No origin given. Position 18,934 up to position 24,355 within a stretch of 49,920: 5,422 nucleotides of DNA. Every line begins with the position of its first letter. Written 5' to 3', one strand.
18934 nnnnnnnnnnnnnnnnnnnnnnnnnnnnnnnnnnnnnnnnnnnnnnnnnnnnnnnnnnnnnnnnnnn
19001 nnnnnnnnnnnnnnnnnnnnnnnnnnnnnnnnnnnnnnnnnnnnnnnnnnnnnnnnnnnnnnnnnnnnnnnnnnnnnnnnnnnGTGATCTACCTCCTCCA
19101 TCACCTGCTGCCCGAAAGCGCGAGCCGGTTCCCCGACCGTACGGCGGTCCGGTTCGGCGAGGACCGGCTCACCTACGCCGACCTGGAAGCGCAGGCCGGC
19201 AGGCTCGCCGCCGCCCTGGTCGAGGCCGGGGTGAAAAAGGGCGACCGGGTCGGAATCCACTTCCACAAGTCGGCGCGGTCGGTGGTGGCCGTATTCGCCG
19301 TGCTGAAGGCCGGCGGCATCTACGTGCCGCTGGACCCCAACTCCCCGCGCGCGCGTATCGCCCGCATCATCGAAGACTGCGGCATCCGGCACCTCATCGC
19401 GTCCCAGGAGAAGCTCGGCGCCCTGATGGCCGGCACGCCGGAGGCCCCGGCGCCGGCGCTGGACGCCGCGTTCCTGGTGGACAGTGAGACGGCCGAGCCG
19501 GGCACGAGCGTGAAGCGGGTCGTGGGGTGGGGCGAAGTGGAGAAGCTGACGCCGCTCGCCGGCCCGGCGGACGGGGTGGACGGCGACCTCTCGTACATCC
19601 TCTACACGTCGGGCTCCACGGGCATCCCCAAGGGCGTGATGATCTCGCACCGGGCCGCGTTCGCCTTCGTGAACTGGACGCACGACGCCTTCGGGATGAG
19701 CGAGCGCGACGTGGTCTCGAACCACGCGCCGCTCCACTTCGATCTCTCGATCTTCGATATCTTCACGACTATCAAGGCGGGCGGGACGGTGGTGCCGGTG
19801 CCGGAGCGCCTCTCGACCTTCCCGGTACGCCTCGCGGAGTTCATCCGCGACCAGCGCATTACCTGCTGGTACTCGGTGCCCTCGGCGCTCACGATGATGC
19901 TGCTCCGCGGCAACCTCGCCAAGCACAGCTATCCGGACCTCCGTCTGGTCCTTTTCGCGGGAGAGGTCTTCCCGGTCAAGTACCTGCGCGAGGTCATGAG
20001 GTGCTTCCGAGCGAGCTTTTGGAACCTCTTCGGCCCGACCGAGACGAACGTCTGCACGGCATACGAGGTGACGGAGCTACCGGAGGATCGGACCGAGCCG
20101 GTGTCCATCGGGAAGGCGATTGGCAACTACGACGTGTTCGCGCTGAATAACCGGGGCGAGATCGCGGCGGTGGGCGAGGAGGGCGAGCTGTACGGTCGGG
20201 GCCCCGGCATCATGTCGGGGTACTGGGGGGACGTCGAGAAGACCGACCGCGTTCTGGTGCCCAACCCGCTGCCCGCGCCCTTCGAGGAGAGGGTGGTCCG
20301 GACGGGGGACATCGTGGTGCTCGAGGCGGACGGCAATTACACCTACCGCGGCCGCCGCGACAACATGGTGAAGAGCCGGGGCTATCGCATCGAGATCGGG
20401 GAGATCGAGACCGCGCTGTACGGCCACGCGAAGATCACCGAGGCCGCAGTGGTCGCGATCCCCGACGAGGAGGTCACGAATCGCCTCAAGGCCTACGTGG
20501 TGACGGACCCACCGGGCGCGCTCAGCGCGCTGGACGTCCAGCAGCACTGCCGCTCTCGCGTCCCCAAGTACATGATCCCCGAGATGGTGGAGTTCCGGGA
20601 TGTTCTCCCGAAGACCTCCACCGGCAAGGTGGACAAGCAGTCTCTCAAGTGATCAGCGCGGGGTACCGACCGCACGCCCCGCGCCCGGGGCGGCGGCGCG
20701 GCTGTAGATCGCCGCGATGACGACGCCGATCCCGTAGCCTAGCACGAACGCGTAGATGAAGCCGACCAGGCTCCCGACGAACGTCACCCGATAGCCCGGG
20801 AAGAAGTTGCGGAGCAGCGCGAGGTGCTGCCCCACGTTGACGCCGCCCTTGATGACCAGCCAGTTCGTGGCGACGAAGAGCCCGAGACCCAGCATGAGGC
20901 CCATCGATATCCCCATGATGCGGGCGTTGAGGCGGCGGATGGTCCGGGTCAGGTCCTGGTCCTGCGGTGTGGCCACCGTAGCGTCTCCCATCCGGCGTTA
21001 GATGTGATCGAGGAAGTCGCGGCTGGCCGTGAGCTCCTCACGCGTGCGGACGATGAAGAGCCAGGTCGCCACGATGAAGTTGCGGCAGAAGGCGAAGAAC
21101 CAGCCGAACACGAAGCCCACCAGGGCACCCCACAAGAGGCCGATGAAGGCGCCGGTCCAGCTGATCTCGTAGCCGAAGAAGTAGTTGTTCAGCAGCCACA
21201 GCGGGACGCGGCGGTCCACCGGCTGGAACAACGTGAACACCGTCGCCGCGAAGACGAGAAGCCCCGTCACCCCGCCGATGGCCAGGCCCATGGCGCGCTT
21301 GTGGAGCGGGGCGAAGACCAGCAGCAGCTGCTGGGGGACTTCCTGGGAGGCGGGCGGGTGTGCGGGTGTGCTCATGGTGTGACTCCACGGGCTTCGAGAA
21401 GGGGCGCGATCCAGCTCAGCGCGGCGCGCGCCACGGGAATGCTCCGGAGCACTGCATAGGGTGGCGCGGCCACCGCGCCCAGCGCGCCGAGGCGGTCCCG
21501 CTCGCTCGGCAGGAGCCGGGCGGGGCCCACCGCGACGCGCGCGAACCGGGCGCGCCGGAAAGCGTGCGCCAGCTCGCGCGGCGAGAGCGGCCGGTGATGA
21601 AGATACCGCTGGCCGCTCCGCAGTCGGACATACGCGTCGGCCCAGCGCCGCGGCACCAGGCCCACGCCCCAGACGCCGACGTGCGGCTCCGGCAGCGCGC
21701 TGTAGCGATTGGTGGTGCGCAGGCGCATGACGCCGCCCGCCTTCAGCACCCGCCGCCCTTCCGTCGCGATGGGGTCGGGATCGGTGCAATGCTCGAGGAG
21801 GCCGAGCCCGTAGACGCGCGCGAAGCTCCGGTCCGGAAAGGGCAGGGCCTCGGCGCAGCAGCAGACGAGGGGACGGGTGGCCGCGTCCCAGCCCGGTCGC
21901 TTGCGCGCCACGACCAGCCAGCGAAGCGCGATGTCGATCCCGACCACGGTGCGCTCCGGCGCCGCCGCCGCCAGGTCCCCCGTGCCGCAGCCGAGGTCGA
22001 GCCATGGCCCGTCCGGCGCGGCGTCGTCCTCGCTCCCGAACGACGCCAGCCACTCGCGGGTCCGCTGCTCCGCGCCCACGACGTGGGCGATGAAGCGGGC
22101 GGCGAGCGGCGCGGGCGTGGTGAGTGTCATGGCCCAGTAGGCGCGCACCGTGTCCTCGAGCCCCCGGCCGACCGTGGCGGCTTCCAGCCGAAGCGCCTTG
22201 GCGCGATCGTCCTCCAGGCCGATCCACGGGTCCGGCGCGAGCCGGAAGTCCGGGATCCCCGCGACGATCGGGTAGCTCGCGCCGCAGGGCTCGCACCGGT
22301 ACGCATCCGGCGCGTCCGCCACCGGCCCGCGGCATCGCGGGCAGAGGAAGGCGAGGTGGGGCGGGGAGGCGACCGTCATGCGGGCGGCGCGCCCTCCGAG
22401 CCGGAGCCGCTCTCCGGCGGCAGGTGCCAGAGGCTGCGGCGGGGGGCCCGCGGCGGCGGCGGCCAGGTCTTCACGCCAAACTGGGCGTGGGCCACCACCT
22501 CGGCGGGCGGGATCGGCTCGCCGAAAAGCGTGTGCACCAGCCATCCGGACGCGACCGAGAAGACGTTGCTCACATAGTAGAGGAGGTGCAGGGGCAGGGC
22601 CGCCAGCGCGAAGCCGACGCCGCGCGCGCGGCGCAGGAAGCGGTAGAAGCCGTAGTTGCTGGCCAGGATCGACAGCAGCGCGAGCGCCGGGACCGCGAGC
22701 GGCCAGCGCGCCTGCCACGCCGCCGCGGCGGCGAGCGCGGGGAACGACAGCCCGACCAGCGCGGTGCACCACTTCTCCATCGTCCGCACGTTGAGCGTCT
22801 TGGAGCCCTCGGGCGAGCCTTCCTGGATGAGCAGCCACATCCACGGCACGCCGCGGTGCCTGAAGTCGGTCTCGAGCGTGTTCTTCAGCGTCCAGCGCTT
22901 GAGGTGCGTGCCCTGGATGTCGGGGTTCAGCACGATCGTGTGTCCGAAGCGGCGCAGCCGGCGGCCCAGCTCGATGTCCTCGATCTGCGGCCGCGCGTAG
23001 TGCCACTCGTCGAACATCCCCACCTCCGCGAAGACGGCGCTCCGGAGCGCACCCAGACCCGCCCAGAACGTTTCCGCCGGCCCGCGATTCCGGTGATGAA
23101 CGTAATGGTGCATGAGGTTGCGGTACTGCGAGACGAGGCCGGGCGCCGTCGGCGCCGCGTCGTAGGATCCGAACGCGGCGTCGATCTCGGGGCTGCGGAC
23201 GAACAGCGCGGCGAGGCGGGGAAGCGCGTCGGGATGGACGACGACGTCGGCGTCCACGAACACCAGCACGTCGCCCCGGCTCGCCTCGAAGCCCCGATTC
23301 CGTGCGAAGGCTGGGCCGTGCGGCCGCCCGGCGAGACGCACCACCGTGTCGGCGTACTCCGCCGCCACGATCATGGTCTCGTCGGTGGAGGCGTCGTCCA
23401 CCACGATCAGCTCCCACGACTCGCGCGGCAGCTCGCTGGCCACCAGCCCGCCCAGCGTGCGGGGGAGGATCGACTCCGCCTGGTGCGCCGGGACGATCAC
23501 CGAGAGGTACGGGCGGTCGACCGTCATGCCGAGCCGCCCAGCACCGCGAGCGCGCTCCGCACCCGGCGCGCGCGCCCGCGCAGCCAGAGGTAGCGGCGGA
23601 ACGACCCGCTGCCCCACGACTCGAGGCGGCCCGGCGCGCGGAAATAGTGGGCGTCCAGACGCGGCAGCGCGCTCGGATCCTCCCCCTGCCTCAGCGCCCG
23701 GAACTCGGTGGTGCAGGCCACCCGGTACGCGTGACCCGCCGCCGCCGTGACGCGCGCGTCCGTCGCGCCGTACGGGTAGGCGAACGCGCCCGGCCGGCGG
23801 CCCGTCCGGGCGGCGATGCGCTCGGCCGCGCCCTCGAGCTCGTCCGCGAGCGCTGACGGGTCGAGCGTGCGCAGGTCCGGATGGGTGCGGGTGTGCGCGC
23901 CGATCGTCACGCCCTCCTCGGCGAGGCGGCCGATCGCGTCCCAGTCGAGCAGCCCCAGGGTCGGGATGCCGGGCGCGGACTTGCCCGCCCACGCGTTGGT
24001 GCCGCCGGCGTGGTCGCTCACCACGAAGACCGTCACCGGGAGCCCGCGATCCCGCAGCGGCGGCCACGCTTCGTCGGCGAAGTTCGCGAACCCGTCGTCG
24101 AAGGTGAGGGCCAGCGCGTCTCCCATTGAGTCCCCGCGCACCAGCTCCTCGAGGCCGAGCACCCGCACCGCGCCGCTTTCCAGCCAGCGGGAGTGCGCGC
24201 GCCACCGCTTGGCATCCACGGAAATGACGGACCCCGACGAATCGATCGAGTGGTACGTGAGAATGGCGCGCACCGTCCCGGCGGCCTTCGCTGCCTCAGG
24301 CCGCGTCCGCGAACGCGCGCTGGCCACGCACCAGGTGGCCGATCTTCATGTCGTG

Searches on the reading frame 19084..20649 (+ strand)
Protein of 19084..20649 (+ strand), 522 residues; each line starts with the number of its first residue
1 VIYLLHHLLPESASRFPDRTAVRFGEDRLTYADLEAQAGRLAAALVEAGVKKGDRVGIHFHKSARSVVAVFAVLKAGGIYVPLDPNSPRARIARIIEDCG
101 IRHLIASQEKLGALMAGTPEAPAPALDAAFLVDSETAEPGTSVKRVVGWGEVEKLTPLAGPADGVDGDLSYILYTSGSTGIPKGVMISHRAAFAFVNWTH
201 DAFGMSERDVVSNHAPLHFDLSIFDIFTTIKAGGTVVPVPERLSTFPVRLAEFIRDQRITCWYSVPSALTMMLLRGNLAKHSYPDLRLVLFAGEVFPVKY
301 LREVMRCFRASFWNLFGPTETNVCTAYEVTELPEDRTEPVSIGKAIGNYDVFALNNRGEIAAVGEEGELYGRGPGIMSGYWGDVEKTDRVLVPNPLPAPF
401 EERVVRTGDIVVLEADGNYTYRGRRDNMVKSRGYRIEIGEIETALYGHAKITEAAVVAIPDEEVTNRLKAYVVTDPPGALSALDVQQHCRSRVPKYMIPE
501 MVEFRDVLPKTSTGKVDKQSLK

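Call 23: search_protein_families(library=pfam, proteins=[window:19084-20649:+], max_evalue=0.001)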
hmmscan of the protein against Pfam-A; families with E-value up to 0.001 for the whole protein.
window:19084-20649:+ (522 aa): 2 families
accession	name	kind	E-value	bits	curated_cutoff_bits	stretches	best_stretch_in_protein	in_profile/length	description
PF00501.34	AMP-binding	-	2.6e-89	300.2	29.9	1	11-381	3-384/384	AMP-binding enzyme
PF13193.12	AMP-binding_C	-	5.1e-18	66.2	24.5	1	440-515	1-76/76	AMP-binding enzyme C-terminal domain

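Call 24: search_protein_families(library=ncbifam, proteins=[window:19084-20649:+], max_evalue=0.001)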
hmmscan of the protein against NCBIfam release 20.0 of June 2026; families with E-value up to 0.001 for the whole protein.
window:19084-20649:+ (522 aa): 106 families (the best 25 are shown)
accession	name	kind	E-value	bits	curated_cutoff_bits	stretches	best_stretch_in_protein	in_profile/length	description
TIGR01733.1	AA-adenyl-dom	subfamily_domain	9.2e-111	370.5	317.4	1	30-456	1-409/409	amino acid adenylation domain-containing protein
TIGR03098.1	ligase_PEP_1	hypoth_equivalog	8.5e-99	331.3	592.35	1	4-522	1-515/517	acyl-CoA ligase (AMP-forming), exosortase A system-associated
NF004837.0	PRK06187.1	subfamily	5.2e-85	285.7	476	1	4-522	9-519/531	long-chain-fatty-acid--CoA ligase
TIGR01734.1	D-ala-DACP-lig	equivalog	3.5e-84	283.2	559.85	2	167-521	142-498/504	D-alanine--poly(phosphoribitol) ligase subunit DltA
NF003417.0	PRK04813.1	subfamily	9.4e-84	281.7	476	2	167-521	144-499/505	D-alanine--poly(phosphoribitol) ligase subunit DltA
NF004282.0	PRK05691.1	subfamily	6e-82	274.8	4090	2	167-521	3869-4222/4334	non-ribosomal peptide synthase/polyketide synthase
NF038078.1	NRPS_MxcG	equivalog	6.8e-81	272.1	2300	1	8-522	461-957/1442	myxochelin non-ribosomal peptide synthetase MxcG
NF041803.1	NRPS_SolG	exception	6e-79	265.8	2200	1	5-521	563-1070/1163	solanimycin non-ribosomal peptide synthetase SolG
NF006182.0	PRK08316.1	subfamily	1.8e-70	237.9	663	1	6-521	14-513/523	fatty acyl-CoA synthetase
NF047350.1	aureusi_NRPS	equivalog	2.5e-70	236.9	2500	1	9-521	1440-1908/2373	aureusimine non-ribosomal peptide synthetase AusA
NF006181.0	PRK08314.1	subfamily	7.3e-69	232.5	705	1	5-519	26-548/563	long-chain-fatty-acid--CoA ligase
NF005801.1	PRK07656.1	equivalog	2e-64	218.1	657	1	8-522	6-500/500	FadD3 family acyl-CoA ligase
NF004808.0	PRK06155.1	equivalog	8.7e-61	205.8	722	1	5-521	23-518/542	ATP-dependent acyl-CoA ligase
TIGR02262.1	benz_CoA_lig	subfamily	7e-60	203.2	375.25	1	20-521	22-505/508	benzoate-CoA ligase family protein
NF007605.2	PRK10252.1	equivalog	2.5e-57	194.2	2400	2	169-521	596-957/1292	enterobactin non-ribosomal peptide synthetase EntF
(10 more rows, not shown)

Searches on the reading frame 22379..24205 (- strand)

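Call 23: search_protein_families(library=pfam, proteins=[window:22379-24205:-], max_evalue=0.001)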
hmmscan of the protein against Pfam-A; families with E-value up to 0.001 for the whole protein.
window:22379-24205:- (609 aa): 4 families
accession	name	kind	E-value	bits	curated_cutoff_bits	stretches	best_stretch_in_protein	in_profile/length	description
PF00535.33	Glycos_transf_2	-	2.1e-25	90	23.3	1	235-360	1-130/168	Glycosyl transferase family 2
PF13641.12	Glyco_tranf_2_3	-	1.3e-18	68.4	27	1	233-449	2-226/230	Glycosyltransferase like family 2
PF10111.15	Glyco_tranf_2_2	-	1.2e-08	35.3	27.3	1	262-334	28-105/276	Glycosyltransferase like family 2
PF13632.12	Glyco_trans_2_3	-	8.5e-08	32.7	27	1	315-544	3-195/198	Glycosyl transferase family group 2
